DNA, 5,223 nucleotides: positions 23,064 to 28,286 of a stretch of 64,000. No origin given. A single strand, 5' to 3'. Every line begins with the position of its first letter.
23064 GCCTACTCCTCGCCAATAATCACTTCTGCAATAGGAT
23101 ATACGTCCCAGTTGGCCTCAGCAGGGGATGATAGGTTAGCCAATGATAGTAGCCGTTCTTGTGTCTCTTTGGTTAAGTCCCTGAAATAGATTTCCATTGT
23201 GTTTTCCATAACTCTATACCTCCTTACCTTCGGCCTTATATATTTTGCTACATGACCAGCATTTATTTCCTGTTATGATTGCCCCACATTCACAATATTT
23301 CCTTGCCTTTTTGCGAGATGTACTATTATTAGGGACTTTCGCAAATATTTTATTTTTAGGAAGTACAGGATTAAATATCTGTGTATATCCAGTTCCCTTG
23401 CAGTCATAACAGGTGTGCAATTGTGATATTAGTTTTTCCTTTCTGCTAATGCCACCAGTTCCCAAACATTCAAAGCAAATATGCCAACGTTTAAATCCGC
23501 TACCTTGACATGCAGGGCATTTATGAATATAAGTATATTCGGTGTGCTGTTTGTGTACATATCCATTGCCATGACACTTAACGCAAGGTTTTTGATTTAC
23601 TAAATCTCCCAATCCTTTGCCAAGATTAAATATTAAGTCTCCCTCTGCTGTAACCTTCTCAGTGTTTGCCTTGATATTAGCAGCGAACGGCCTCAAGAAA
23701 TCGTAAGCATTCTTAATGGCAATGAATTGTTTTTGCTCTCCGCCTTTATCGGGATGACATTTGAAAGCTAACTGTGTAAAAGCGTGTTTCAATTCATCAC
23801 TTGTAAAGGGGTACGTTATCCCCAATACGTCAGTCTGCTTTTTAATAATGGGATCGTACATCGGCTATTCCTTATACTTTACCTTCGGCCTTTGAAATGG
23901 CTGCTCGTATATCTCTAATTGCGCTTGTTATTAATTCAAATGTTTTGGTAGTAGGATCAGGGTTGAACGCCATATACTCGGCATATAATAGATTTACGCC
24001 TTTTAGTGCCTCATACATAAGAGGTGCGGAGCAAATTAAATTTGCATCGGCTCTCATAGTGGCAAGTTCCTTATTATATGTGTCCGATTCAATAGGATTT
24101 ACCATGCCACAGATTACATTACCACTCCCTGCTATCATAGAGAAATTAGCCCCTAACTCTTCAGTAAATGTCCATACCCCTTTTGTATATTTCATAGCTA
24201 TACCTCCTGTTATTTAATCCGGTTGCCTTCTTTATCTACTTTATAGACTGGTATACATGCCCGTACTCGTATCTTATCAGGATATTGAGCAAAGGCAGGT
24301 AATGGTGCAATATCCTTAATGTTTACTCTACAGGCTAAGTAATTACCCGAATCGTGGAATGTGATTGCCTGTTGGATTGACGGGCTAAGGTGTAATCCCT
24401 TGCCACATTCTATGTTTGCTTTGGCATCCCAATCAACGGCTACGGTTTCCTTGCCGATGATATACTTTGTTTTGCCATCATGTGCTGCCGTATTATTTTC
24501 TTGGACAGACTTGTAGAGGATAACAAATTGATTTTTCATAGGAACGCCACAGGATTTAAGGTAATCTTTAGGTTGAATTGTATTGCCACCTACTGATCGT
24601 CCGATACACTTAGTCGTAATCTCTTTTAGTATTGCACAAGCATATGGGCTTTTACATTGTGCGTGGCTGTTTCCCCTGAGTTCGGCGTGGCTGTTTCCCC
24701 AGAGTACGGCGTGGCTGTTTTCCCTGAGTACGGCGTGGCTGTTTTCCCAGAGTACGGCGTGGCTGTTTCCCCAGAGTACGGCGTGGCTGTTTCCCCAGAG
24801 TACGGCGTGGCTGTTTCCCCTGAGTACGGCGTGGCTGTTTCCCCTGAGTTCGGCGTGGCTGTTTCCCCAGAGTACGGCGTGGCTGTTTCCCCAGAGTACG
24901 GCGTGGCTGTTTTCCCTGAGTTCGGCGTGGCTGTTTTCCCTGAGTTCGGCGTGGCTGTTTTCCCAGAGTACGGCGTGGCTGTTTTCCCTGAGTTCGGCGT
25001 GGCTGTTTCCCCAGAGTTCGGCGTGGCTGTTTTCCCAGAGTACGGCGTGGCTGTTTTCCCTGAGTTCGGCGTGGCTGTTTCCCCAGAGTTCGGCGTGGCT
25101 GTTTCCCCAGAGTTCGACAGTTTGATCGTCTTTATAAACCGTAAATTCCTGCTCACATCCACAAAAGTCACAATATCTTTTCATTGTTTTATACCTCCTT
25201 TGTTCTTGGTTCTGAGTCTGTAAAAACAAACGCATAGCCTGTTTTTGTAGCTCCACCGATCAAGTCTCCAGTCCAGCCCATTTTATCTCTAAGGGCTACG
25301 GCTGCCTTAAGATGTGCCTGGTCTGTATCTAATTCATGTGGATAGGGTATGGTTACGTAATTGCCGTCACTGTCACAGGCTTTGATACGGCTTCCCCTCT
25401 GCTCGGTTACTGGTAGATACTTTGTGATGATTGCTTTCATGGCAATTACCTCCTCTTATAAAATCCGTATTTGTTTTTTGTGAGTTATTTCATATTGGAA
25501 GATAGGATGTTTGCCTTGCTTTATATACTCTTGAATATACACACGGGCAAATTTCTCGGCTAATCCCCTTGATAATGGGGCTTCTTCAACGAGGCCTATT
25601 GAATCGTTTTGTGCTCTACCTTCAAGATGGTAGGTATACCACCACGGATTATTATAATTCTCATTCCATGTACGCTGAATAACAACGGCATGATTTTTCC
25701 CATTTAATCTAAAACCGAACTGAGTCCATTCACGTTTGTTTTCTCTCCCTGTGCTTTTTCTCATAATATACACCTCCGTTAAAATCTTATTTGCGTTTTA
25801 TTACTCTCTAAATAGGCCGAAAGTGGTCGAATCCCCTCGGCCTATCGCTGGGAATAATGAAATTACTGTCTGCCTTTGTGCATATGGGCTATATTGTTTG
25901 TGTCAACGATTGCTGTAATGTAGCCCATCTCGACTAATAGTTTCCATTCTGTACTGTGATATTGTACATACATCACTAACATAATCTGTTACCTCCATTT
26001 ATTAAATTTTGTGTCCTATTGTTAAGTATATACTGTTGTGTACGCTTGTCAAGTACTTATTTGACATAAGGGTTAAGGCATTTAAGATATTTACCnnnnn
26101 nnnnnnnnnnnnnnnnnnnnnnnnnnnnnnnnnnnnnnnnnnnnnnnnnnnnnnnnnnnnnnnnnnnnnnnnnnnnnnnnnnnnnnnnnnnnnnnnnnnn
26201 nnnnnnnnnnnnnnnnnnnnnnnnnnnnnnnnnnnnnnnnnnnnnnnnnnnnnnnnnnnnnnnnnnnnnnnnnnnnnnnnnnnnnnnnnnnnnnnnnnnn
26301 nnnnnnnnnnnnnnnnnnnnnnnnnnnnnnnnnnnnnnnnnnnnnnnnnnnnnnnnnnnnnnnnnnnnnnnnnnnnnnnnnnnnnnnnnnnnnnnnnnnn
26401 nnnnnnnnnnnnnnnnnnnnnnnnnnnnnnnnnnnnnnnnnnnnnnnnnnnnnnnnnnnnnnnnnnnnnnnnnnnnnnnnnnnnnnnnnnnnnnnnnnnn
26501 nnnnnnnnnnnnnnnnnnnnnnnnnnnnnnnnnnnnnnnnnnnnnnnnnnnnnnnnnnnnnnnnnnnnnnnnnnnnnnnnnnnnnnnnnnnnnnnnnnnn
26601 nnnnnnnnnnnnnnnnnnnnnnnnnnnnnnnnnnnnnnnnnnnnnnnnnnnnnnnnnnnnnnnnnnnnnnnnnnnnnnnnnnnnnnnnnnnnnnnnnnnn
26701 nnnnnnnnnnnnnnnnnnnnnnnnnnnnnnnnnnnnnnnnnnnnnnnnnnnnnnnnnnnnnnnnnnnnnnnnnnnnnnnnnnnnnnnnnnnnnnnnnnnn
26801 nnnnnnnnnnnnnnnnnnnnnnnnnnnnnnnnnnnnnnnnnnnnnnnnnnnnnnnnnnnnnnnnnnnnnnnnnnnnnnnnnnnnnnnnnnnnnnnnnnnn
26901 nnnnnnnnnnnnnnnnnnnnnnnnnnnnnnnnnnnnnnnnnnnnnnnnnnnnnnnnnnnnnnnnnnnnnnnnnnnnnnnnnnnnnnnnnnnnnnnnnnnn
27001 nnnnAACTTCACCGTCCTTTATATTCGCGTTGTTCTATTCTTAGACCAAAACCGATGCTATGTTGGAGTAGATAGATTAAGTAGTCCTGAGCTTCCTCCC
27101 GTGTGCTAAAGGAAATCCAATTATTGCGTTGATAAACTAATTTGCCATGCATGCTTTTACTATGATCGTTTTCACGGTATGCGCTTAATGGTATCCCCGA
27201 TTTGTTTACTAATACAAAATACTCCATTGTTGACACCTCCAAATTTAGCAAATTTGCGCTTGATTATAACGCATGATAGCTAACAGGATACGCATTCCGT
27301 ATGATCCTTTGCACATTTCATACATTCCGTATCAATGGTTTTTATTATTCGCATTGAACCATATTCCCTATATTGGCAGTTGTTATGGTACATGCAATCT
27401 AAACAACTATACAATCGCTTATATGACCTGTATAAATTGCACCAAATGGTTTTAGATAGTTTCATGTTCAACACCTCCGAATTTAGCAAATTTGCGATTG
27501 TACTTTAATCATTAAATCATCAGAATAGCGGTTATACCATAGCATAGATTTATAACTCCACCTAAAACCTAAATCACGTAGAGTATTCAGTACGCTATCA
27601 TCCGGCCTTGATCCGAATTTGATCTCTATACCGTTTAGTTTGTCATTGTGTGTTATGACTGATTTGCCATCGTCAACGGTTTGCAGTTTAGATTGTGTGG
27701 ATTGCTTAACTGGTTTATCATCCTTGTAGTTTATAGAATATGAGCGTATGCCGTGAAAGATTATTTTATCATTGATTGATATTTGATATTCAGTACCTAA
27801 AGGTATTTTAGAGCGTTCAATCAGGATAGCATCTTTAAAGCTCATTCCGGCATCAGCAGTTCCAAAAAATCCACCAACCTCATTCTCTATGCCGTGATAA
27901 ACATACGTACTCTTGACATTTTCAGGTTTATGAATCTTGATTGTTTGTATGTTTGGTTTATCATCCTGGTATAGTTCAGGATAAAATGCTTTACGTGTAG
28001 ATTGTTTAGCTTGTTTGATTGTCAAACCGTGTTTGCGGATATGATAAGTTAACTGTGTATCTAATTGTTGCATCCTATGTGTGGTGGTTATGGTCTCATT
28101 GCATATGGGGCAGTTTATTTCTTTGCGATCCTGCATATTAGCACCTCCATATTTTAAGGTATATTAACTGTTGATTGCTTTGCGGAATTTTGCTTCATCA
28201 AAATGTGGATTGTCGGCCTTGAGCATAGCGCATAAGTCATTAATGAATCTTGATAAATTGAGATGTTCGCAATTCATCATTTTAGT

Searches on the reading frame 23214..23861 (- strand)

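Call 14: search_protein_families(library=pfam, proteins=[window:23214-23861:-], max_evalue=0.001)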
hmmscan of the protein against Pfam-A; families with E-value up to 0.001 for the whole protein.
window:23214-23861:- (215 aa): 3 families
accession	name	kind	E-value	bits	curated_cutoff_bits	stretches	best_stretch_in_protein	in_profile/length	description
PF00226.36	DnaJ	-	7.8e-09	36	27.8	1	11-56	4-53/63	DnaJ domain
PF00684.25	DnaJ_CXXCXGXG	-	2.2e-08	34.6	32.7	2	86-136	11-65/65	DnaJ central domain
PF15777.11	Anti-TRAP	-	0.00072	19.9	32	0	91-123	11-41/59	Tryptophan RNA-binding attenuator protein inhibitory protein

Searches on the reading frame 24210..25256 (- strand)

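Call 14: search_protein_families(library=pfam, proteins=[window:24210-25256:-], max_evalue=0.001)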
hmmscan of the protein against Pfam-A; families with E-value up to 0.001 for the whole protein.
window:24210-25256:- (348 aa): 1 family
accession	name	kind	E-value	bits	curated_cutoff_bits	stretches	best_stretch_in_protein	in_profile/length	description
PF21300.2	LbR_Ice_bind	-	0.00065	20.2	30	1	112-183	7-74/97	Grass antifreeze beta roll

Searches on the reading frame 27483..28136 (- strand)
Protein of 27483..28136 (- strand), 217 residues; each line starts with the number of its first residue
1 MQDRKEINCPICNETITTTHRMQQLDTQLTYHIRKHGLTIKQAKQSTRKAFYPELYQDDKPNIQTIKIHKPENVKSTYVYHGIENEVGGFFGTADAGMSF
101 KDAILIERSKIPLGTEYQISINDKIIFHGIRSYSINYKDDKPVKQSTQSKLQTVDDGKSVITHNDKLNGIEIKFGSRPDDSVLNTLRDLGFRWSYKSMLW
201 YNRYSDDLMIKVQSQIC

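Call 14: search_protein_families(library=pfam, proteins=[window:27483-28136:-], max_evalue=0.001)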
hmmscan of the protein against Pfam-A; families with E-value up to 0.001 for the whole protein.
window:27483-28136:- (217 aa): 0 families

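Call 97: search_protein_families(library=phrogs, proteins=[window:27483-28136:-], max_evalue=0.001)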
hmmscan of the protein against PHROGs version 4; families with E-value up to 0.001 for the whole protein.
window:27483-28136:- (217 aa): 1 family
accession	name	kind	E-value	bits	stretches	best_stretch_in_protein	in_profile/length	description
phrog_27491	-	unknown function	1.9e-07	30.7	1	136-203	303-370/722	-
